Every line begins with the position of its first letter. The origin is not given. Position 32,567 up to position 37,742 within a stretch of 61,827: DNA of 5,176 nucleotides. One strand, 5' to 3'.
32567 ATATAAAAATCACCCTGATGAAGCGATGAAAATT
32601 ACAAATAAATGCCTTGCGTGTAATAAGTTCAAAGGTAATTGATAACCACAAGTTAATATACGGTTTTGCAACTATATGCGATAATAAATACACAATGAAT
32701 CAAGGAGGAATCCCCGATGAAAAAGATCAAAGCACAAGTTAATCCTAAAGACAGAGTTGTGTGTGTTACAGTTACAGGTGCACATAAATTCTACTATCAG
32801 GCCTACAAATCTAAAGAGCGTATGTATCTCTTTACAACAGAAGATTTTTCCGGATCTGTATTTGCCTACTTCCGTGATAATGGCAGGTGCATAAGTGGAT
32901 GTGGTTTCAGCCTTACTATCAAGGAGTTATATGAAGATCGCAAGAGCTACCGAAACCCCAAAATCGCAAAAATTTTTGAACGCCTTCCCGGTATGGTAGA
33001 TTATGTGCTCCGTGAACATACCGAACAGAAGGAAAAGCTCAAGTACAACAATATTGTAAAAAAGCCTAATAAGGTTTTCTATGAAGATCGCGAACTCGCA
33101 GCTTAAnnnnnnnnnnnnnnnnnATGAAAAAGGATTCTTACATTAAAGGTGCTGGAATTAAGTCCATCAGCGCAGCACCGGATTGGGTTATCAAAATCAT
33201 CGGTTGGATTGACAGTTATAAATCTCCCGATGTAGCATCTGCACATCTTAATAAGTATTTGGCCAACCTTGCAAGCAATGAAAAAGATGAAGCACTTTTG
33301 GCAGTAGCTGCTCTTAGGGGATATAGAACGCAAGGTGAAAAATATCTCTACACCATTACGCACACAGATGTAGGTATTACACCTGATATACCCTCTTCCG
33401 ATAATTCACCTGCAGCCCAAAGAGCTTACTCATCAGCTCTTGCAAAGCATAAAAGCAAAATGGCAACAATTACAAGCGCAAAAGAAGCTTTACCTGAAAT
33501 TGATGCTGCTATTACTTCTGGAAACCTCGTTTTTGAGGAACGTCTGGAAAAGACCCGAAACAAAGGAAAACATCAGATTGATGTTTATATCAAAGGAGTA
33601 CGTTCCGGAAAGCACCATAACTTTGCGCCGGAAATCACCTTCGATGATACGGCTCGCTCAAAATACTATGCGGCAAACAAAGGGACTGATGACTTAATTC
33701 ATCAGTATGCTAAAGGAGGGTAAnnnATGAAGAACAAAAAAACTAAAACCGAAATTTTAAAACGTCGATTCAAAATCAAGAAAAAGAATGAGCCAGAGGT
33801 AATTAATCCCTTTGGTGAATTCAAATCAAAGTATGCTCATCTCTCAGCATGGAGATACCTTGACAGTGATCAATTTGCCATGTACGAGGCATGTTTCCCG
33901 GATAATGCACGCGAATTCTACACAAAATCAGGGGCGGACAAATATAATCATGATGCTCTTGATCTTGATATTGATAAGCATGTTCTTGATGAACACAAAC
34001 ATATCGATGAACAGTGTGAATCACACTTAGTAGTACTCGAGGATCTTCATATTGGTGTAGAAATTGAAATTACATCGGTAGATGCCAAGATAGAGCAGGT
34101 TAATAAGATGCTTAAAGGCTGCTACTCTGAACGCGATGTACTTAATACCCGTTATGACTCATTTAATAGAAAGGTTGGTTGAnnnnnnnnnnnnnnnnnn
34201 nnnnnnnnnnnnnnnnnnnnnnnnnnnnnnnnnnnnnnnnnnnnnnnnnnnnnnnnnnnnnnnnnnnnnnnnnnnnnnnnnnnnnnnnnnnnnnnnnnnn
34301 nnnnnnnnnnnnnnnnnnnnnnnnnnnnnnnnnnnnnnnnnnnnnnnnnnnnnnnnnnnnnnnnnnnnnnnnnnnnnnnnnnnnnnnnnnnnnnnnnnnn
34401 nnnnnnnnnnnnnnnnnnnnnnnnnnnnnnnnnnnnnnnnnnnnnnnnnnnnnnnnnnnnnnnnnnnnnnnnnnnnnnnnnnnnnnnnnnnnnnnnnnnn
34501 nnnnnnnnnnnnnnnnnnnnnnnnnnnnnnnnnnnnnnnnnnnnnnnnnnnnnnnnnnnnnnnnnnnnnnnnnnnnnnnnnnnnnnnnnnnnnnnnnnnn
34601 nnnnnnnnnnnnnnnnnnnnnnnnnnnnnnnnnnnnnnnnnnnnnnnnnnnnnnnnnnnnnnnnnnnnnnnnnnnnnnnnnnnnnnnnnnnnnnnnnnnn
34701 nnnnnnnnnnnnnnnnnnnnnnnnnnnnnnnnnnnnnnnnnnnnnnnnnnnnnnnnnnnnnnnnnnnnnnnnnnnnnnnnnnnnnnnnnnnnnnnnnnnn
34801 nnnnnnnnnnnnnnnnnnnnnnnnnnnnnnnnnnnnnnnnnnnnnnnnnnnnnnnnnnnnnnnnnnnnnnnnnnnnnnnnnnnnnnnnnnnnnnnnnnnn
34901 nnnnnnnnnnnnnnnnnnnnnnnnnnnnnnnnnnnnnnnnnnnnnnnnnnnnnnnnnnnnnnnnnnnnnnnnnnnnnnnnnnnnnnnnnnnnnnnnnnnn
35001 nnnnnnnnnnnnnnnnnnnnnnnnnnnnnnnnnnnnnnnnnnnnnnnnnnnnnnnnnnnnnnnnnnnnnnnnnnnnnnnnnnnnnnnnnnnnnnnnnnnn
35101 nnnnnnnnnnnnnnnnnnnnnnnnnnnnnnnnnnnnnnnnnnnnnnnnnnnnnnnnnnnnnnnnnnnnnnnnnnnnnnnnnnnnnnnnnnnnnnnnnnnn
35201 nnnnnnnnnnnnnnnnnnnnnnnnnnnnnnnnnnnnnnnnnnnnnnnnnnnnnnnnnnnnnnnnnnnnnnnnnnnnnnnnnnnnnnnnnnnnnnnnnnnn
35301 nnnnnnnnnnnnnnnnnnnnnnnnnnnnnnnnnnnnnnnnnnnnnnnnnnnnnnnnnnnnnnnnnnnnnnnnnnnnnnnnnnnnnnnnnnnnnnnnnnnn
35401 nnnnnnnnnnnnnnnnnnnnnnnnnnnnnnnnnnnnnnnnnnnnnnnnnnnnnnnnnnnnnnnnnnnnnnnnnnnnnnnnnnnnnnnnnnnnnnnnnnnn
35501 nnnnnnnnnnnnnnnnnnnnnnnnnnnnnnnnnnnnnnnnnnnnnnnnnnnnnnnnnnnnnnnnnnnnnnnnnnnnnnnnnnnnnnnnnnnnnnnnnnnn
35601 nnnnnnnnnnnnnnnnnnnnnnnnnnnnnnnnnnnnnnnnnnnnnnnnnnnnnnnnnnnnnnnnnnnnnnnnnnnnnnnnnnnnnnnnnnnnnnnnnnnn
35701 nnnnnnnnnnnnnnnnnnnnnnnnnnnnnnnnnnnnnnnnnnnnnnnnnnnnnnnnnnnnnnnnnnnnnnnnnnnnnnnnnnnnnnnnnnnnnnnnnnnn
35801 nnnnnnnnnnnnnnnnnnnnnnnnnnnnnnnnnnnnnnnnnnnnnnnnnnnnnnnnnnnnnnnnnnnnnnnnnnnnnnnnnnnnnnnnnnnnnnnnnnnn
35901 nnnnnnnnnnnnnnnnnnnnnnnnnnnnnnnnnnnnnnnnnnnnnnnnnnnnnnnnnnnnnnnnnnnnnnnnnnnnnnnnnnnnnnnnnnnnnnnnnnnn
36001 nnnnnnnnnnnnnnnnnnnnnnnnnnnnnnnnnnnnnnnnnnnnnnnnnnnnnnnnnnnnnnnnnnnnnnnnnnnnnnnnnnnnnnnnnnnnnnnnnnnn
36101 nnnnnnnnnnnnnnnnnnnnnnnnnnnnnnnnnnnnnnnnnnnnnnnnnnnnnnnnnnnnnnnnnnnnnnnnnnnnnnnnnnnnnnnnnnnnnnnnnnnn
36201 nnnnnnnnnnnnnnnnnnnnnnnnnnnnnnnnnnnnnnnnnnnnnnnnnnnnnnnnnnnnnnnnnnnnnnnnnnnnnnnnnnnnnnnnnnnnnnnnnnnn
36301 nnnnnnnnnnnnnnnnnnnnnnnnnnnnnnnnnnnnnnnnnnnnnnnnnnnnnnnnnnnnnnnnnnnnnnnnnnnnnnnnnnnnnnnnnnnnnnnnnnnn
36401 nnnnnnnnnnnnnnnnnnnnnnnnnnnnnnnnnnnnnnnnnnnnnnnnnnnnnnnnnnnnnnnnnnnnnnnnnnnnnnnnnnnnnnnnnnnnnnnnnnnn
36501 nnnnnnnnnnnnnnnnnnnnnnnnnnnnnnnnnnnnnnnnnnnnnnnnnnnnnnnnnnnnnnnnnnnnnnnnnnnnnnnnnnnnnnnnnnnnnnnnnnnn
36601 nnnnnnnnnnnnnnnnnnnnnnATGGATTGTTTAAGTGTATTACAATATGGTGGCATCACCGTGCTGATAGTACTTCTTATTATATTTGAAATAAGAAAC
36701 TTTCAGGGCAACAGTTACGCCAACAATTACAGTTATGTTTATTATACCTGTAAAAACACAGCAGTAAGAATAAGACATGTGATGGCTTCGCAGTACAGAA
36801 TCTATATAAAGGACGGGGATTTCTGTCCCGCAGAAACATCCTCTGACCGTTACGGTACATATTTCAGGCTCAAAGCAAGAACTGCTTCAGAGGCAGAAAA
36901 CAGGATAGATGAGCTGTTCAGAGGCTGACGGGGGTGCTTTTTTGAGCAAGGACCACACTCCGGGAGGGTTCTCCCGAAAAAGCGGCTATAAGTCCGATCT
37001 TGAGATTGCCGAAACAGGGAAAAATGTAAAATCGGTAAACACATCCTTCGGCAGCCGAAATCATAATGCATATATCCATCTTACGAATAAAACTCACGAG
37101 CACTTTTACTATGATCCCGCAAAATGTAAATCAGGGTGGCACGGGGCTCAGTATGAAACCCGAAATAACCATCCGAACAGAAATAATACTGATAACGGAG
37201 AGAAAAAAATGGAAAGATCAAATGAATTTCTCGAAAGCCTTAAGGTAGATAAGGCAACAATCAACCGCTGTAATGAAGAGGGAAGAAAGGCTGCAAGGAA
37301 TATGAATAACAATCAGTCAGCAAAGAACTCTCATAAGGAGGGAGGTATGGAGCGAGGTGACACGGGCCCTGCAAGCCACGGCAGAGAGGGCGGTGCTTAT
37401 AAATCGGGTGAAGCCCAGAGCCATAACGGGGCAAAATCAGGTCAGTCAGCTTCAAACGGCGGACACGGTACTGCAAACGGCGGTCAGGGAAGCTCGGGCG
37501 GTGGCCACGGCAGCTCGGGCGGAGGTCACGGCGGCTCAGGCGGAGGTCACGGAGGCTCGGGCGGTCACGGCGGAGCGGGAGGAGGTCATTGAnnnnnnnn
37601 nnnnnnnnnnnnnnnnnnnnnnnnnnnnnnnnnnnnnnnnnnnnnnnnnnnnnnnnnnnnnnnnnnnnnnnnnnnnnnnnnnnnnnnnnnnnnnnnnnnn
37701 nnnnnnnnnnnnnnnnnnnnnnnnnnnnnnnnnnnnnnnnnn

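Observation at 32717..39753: Ten-gene operon combining a 4-TM coiled-coil protein, an OmpA-like lipoprotein, small membrane proteins, a Gly/His-rich protein and a T4CP-like soluble ATPase, with no other conjugation genes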

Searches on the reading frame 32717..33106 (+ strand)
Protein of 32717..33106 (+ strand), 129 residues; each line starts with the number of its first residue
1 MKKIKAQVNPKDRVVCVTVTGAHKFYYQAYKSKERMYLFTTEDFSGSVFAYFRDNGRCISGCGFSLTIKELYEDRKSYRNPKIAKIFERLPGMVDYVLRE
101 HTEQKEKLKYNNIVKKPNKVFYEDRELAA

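Call 3: search_protein_families(library=pfam, proteins=[window:32717-33106:+], max_evalue=1)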
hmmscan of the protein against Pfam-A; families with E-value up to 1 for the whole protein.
window:32717-33106:+ (129 aa): 2 families
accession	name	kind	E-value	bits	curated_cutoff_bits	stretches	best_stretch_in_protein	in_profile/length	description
PF05179.20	CDC73_C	-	0.079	13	32.8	1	12-41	81-109/158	RNA pol II accessory factor, Cdc73 family, C-terminal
PF13749.12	HATPase_c_4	-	0.22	12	26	1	66-91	25-52/89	Putative ATP-dependent DNA helicase recG C-terminal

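Call 4: search_protein_families(library=padloc, proteins=[window:32717-33106:+], max_evalue=1)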
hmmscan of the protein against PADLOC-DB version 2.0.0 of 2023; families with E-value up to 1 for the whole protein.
window:32717-33106:+ (129 aa): 0 families

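Call 5: search_protein_families(library=ncbifam, proteins=[window:32717-33106:+], max_evalue=1)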
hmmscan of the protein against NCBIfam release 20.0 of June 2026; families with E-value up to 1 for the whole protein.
window:32717-33106:+ (129 aa): 0 families

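Call 89: search_protein_families(library=phrogs, proteins=[window:32717-33106:+], max_evalue=0.01)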
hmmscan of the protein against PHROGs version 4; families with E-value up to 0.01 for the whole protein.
window:32717-33106:+ (129 aa): 0 families

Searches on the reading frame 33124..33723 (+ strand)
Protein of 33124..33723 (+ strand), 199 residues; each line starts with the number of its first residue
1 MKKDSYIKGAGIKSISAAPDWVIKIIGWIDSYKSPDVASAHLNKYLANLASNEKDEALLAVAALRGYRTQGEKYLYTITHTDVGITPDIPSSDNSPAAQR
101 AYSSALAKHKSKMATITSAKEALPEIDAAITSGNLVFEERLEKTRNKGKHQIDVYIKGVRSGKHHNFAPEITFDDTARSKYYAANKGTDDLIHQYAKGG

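Call 3: search_protein_families(library=pfam, proteins=[window:33124-33723:+], max_evalue=1)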
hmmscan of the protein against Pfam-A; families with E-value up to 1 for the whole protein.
window:33124-33723:+ (199 aa): 1 family
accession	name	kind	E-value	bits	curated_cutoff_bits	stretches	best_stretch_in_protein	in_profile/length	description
PF13269.11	DUF4060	-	0.14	12.8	21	1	90-113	3-26/74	Protein of unknown function (DUF4060)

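Call 4: search_protein_families(library=padloc, proteins=[window:33124-33723:+], max_evalue=1)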
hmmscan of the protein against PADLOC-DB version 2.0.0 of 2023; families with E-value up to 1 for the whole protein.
window:33124-33723:+ (199 aa): 0 families

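Call 5: search_protein_families(library=ncbifam, proteins=[window:33124-33723:+], max_evalue=1)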
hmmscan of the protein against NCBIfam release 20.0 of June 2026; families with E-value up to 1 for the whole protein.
window:33124-33723:+ (199 aa): 0 families

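Call 89: search_protein_families(library=phrogs, proteins=[window:33124-33723:+], max_evalue=0.01)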
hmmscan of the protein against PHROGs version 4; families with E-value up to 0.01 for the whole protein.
window:33124-33723:+ (199 aa): 0 families

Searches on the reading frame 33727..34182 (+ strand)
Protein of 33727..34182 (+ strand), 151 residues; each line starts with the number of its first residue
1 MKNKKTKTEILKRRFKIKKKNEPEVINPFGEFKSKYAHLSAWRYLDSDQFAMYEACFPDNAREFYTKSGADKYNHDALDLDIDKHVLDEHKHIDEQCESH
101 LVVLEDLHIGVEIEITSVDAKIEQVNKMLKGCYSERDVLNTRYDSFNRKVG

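Call 3: search_protein_families(library=pfam, proteins=[window:33727-34182:+], max_evalue=1)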
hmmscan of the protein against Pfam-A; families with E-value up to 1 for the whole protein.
window:33727-34182:+ (151 aa): 0 families

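Call 4: search_protein_families(library=padloc, proteins=[window:33727-34182:+], max_evalue=1)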
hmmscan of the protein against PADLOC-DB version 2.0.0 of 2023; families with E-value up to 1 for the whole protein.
window:33727-34182:+ (151 aa): 0 families

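Call 5: search_protein_families(library=ncbifam, proteins=[window:33727-34182:+], max_evalue=1)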
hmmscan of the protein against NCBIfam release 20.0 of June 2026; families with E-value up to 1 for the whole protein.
window:33727-34182:+ (151 aa): 1 family
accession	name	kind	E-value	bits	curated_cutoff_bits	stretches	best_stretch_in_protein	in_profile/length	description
NF008985.0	PRK12331.1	equivalog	0.093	11.4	718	1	42-84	418-460/465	oxaloacetate decarboxylase subunit alpha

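Call 89: search_protein_families(library=phrogs, proteins=[window:33727-34182:+], max_evalue=0.01)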
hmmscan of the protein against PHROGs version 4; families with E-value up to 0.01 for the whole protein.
window:33727-34182:+ (151 aa): 0 families

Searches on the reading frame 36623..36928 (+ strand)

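Call 3: search_protein_families(library=pfam, proteins=[window:36623-36928:+], max_evalue=1)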
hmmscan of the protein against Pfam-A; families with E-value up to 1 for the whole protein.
window:36623-36928:+ (101 aa): 2 families
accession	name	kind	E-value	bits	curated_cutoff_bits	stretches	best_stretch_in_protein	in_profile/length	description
PF14686.12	fn3_3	-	0.037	14.2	24.4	1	26-62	17-51/75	Polysaccharide lyase family 4, domain II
PF18603.7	LAL_C2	-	0.057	14.1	29.4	1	58-99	29-70/78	L-amino acid ligase C-terminal domain 2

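Call 4: search_protein_families(library=padloc, proteins=[window:36623-36928:+], max_evalue=1)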
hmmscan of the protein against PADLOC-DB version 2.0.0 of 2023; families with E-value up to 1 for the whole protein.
window:36623-36928:+ (101 aa): 0 families

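Call 5: search_protein_families(library=ncbifam, proteins=[window:36623-36928:+], max_evalue=1)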
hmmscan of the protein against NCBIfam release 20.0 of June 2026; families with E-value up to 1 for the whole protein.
window:36623-36928:+ (101 aa): 0 families

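Call 89: search_protein_families(library=phrogs, proteins=[window:36623-36928:+], max_evalue=0.01)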
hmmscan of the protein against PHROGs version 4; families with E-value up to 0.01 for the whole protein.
window:36623-36928:+ (101 aa): 0 families

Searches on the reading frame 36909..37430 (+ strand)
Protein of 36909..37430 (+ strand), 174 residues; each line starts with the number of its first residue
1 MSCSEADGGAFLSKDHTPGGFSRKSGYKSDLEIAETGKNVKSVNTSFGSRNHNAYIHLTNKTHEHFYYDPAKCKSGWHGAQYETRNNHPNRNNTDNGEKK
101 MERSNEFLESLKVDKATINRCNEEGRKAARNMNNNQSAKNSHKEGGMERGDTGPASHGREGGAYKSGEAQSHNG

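Call 28: find_homologous_proteins(query=window:36909-37430:+, max_evalue=0.01)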
Query seq(174 aa) (174 aa): 56 proteins with E <= 0.01 among 79 candidates.
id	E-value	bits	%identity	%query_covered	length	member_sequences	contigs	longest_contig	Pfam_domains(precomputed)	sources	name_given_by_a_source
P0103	1.3e-101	356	99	94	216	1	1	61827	-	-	-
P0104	6.4e-71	256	74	94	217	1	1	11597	-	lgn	-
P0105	5.6e-60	221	66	94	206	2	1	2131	-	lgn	-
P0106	5.8e-60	221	65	94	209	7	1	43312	-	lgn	-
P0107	2.3e-58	215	66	89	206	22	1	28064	-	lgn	-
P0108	3.0e-58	215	64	90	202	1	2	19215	-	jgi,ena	-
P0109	3.5e-56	208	66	90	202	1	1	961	-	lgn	-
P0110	1.6e-55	206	64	90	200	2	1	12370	-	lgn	-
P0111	1.6e-55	206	64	92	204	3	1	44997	-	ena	-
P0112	4.5e-55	205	64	92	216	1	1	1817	-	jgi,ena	-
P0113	7.3e-55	204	65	92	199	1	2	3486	-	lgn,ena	-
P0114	9.0e-54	200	62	92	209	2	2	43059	-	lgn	-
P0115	1.1e-53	200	62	93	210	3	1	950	-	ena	-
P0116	5.8e-53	198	63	92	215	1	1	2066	-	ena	-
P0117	7.8e-53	197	62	92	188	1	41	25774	-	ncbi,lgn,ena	-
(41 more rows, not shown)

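Call 50: predict_structure(alignment_id=A5)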
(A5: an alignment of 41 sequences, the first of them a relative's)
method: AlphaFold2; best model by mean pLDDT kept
length: 216 residues; sequences in the alignment: 41
mean_pLDDT: 55.3   pTM: 0.29
mean pLDDT of the five models: 55.3, 55.3, 55.1, 54.8, 53.6
residues with pLDDT >= 90: 0; 70-90: 42; 50-70: 71; < 50: 103
segments of 3 or more residues with pLDDT < 50: 1-10, 74-76, 82-91, 128-136, 141-199, 203-211
pLDDT, mean of each block of 10 residues (from residue 1): 44 59 77 76 83 75 64 54 46 57 66 69 51 46 47 43 44 41 37 42 42 49
secondary structure, 60 per line:
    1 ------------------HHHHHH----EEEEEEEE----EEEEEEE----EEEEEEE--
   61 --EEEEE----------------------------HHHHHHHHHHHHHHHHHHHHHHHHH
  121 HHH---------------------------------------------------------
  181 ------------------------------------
elements in order: H19-24 E29-36 E41-47 E52-58 E63-67 H96-123

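Call 62: fold_search(model_id=the predicted structure, library=pdb)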
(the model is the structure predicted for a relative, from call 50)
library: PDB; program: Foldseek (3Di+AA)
matches with E <= 10: 513; with E <= 0.001: 0
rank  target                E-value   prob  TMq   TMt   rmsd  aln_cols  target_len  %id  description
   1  7ujl_A                2.5e-01  0.60  0.15  0.19   4.2        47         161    8  Bacteriophage Lambda Red-Beta N-terminal domain helical assembly in complex with dsDNA (released 2022-10-05)
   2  4raa                  5.0e-01  0.89  0.17  0.11   5.6        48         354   10  Crystal structure of a Putative exported protein (BF0058) from Bacteroides fragilis NCTC 9343 at 2.60 A resolution (released 2014-10-15)
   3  6n31_A                6.0e-01  0.72  0.14  0.10   2.6        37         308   16  WD repeats of human WDR12 (released 2018-12-12)
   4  6n31_B                6.8e-01  0.69  0.14  0.10   2.6        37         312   16  WD repeats of human WDR12 (released 2018-12-12)
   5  8xfu_B                8.8e-01  0.15  0.14  0.26   5.0        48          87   14  DUF3055 from Staphylococcus aureus adopts unique strategy for structural distinctiveness (released 2024-10-30)
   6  1l7g_A                9.3e-01  0.54  0.15  0.09   4.5        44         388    9  Crystal structure of E119G mutant influenza virus neuraminidase in complex with BCX-1812 (released 2002-05-29)
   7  7c3e_B                9.3e-01  0.23  0.14  0.10   4.8        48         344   25  Crystal structure of R97A/R150A/R203A mutant of AofleA from Arthrobotrys oligospora (released 2020-07-29)
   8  9e4w_A                9.9e-01  0.69  0.16  0.34   3.3        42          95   14  Structure of Bacillus phage SPO1 anti-CBASS 4 (Acb4) in complex with 3'3'-cGAMP (released 2025-01-29)
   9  2b8h_A                1.1e+00  0.51  0.15  0.09   4.5        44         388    9  A/NWS/whale/Maine/1/84 (H1N9) reassortant influenza virus neuraminidase (released 2006-09-05)
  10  5kpe_MODEL_1_A        1.1e+00  0.21  0.14  0.22   9.2        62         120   14  Solution NMR Structure of Denovo Beta Sheet Design Protein, Northeast Structural Genomics Consortium (NESG) Ta (released 2016-09-21)
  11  9hbp_D                1.1e+00  0.30  0.15  0.08   3.7        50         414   10  Cryo-EM structure of the canine distemper virus tetrameric attachment H glycoprotein in complex with two different Nan (released 2026-01-21)
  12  5kew_E                1.1e+00  0.25  0.11  0.26   9.2        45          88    7  Vibrio parahaemolyticus VtrA/VtrC complex bound to the bile salt taurodeoxycholate (released 2016-07-20)
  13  4kqa_C                1.2e+00  0.14  0.13  0.07  13.3        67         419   21  Crystal structure of the golgi casein kinase (released 2013-06-26)
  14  3gyx_B                1.3e+00  0.57  0.14  0.18   3.9        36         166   17  Crystal structure of adenylylsulfate reductase from Desulfovibrio gigas (released 2009-12-15)
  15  9e4w_B                1.4e+00  0.60  0.16  0.35   3.3        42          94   14  Structure of Bacillus phage SPO1 anti-CBASS 4 (Acb4) in complex with 3'3'-cGAMP (released 2025-01-29)
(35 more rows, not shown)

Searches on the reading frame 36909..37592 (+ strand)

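Call 3: search_protein_families(library=pfam, proteins=[window:36909-37592:+], max_evalue=1)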
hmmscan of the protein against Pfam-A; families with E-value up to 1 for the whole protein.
window:36909-37592:+ (227 aa): 1 family
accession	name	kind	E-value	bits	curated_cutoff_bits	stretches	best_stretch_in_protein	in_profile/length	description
PF18682.6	PilA4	-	0.07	14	26.8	1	33-76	40-83/83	Pilin A4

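Call 4: search_protein_families(library=padloc, proteins=[window:36909-37592:+], max_evalue=1)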
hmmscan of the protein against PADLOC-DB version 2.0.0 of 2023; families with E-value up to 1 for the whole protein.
window:36909-37592:+ (227 aa): 0 families

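Call 5: search_protein_families(library=ncbifam, proteins=[window:36909-37592:+], max_evalue=1)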
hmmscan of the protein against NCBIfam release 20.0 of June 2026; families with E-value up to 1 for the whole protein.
window:36909-37592:+ (227 aa): 0 families

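Call 89: search_protein_families(library=phrogs, proteins=[window:36942-37592:+], max_evalue=0.01)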
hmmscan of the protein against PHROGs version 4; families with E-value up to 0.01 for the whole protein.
window:36942-37592:+ (216 aa): 0 families

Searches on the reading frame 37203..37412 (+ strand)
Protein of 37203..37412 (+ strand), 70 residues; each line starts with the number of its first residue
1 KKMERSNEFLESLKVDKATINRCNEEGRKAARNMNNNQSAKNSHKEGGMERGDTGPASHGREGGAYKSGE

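Call 87: search_protein_representatives(alignment_id=A8)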
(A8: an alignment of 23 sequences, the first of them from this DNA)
Query: 23 sequences, 69 profile positions. Proteins with E-value up to 0.001 (for the whole library): 45; up to 1e-10: 31; up to 1e-30: 1. The best 45 are listed.
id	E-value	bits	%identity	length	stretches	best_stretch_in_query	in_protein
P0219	3.2e-42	158.9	-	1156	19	18-48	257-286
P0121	3.3e-29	117.2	-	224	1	1-68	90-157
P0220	6.9e-26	106.5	-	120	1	3-67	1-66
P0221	4.7e-25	103.9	-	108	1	3-68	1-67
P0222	8.1e-23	96.7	-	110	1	3-66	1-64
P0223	8.6e-23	96.6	-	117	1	3-67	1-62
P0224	2.1e-20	89.0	-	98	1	3-67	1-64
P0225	1.6e-19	86.2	-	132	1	6-66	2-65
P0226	1.5e-18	83.1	-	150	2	5-68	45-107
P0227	1.8e-18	82.8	-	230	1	6-67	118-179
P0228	2.0e-18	82.6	-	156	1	4-68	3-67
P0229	5.5e-18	81.2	-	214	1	4-67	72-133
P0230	3.0e-17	78.9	-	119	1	4-68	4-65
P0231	6.2e-17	77.9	-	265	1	2-68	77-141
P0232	1.4e-16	76.8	-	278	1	3-68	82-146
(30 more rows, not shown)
